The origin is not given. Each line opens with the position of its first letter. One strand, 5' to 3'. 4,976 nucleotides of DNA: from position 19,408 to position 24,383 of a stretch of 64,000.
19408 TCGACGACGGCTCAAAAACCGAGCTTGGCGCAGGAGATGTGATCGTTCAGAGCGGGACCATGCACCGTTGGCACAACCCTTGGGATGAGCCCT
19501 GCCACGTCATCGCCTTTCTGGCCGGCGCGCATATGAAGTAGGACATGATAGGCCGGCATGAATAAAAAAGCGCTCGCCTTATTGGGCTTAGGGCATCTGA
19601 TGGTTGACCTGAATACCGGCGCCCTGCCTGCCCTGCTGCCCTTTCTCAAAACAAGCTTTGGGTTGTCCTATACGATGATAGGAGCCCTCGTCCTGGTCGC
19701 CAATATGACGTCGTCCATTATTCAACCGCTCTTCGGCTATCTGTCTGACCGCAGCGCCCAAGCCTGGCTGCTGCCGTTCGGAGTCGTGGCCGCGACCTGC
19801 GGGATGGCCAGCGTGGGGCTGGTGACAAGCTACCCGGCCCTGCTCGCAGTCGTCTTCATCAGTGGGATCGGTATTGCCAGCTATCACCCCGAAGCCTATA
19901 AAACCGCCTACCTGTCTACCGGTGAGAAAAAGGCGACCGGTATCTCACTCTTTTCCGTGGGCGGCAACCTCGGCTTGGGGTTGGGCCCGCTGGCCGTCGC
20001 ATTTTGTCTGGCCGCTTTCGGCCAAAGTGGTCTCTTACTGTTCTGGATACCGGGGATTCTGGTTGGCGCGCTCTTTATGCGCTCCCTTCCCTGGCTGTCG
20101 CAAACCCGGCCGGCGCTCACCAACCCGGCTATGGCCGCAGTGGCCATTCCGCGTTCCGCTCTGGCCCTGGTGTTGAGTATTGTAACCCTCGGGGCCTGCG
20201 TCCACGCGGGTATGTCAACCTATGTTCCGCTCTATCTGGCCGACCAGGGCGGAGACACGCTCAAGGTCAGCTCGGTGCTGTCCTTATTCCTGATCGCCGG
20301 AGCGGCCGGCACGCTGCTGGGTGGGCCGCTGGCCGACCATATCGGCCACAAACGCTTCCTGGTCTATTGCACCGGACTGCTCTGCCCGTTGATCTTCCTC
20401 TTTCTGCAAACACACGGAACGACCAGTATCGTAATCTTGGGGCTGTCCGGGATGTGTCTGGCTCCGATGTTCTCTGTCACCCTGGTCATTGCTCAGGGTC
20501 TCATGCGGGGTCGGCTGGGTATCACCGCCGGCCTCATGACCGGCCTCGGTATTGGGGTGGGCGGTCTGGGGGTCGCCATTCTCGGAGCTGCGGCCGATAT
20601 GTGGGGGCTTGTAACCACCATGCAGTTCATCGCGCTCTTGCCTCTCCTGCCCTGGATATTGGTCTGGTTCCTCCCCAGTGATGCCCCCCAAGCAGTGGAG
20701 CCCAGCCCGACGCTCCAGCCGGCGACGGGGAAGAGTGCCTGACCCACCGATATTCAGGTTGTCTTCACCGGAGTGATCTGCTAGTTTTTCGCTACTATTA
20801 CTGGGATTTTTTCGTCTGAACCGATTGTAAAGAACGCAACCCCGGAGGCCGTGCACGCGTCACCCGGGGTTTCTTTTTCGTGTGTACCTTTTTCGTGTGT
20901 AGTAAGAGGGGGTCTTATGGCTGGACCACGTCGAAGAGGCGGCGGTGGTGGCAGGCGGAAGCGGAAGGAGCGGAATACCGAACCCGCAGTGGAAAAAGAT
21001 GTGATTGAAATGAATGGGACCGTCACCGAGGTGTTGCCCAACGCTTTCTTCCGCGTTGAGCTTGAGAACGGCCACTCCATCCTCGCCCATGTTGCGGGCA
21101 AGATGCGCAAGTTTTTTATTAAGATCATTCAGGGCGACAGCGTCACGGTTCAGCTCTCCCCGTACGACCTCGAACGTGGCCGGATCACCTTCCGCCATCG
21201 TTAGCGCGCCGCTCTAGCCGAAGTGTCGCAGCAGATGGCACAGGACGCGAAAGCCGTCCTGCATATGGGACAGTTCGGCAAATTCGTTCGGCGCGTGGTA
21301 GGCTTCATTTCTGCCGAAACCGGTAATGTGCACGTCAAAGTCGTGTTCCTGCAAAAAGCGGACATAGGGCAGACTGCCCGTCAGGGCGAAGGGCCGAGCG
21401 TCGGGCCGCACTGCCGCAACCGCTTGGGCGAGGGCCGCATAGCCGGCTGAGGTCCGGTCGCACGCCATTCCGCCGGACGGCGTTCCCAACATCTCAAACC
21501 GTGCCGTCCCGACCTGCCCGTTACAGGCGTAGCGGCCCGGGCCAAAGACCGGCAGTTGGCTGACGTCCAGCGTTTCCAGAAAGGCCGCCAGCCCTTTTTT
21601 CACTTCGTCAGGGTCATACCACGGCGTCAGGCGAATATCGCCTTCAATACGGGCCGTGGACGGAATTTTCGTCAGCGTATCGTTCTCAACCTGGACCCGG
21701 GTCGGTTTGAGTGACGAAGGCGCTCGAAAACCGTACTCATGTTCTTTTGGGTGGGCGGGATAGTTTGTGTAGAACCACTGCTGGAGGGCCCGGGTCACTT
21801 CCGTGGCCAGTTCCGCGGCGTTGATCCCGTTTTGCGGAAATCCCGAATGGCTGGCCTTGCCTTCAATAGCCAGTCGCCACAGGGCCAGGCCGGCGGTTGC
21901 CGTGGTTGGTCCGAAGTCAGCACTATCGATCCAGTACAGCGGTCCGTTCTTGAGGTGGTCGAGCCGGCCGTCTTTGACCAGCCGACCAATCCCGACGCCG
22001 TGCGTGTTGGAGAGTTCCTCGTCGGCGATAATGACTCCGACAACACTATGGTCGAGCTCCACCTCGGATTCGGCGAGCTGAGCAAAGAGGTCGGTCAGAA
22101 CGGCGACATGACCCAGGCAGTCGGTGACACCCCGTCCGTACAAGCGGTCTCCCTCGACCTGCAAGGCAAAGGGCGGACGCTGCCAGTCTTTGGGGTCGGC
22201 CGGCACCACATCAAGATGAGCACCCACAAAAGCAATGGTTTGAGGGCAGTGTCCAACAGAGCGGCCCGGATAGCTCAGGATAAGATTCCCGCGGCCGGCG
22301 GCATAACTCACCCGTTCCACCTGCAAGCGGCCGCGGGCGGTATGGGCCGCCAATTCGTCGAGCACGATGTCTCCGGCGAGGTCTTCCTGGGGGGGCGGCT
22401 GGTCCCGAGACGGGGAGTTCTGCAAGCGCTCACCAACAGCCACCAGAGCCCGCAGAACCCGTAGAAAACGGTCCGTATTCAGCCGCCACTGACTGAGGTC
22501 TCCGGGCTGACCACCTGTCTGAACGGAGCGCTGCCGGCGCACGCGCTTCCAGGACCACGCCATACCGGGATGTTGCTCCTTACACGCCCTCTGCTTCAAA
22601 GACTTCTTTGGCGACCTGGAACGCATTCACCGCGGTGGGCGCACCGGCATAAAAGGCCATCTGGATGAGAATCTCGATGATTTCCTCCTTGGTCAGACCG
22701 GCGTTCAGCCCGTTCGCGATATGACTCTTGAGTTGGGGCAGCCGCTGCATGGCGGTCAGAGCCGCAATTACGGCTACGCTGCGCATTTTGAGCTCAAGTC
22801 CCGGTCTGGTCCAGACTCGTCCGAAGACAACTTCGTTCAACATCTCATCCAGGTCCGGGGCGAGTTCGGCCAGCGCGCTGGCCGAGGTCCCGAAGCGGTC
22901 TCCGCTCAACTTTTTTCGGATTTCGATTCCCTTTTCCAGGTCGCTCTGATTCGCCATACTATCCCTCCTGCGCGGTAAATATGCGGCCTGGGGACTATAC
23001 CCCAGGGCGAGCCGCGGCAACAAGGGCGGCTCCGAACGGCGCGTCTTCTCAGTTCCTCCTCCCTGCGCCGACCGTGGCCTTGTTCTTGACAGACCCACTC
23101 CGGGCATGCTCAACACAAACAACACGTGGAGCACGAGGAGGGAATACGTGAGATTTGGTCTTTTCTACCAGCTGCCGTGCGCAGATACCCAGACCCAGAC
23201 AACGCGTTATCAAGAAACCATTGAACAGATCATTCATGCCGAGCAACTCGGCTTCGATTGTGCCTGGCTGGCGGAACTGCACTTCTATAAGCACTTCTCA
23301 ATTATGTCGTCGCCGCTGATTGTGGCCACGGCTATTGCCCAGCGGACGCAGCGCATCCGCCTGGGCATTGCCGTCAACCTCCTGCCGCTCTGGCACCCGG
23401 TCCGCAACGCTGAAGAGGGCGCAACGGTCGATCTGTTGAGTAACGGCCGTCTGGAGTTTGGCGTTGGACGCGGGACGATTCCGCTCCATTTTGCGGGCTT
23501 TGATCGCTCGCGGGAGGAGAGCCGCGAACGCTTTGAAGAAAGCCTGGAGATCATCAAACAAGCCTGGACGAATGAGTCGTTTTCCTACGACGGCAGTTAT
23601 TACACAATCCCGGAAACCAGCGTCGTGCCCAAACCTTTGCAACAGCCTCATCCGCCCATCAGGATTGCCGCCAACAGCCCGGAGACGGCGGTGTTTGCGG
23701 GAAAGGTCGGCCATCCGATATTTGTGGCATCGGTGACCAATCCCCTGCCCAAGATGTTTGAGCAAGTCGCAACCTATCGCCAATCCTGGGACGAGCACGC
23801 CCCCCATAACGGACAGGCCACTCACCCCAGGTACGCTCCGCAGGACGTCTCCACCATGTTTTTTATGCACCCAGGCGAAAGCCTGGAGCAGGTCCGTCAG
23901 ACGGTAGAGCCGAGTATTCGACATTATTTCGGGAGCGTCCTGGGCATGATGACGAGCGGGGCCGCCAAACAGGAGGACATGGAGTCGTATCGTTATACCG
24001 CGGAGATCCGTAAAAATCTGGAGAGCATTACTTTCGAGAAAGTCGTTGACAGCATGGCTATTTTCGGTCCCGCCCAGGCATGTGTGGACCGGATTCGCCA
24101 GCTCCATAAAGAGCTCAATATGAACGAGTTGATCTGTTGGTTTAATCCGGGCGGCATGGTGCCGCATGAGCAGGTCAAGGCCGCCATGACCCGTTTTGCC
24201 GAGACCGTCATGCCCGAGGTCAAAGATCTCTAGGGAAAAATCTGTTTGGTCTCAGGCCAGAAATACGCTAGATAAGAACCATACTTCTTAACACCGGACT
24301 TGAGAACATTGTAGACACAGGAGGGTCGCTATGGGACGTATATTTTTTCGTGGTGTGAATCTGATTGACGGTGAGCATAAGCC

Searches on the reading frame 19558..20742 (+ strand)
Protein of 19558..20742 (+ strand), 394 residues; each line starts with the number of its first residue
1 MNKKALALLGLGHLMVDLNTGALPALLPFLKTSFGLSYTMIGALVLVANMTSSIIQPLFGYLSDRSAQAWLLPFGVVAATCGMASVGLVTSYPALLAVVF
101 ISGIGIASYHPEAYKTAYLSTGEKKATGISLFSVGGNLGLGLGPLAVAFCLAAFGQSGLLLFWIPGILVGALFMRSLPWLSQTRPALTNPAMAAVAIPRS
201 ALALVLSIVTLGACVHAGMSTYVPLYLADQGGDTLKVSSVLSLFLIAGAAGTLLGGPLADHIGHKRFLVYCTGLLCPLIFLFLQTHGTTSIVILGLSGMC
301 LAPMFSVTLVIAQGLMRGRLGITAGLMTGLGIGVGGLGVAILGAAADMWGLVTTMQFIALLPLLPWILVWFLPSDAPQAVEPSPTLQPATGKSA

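Call 58: search_protein_families(library=pfam, proteins=[window:19558-20742:+], max_evalue=0.001)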
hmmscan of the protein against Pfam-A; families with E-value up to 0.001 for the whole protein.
window:19558-20742:+ (394 aa): 3 families
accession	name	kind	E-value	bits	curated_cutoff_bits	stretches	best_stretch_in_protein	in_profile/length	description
PF07690.21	MFS_1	-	1.2e-30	107.1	33.4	2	10-232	2-234/347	Major Facilitator Superfamily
PF13347.12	MFS_2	-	8.6e-05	21.7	27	0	25-93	19-89/427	MFS/sugar transport protein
PF12832.13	MFS_1_like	-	0.00078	19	25.2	0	22-353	14-369/373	MFS_1 like family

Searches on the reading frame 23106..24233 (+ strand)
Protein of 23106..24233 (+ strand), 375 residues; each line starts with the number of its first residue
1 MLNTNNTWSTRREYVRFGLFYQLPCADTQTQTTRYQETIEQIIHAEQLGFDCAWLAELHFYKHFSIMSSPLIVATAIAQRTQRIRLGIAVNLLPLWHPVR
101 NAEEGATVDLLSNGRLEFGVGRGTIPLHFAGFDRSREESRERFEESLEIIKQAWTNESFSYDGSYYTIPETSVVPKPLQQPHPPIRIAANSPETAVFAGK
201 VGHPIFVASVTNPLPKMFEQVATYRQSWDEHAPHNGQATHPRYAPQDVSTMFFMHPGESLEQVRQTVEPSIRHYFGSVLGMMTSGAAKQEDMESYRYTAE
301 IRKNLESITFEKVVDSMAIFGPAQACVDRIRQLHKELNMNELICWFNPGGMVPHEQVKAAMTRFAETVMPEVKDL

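Call 58: search_protein_families(library=pfam, proteins=[window:23106-24233:+], max_evalue=0.001)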
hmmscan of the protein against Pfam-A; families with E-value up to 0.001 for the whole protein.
window:23106-24233:+ (375 aa): 1 family
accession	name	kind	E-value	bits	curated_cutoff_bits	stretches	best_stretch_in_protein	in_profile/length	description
PF00296.26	Bac_luciferase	-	3.5e-62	211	27.9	1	17-335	3-309/314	Luciferase-like monooxygenase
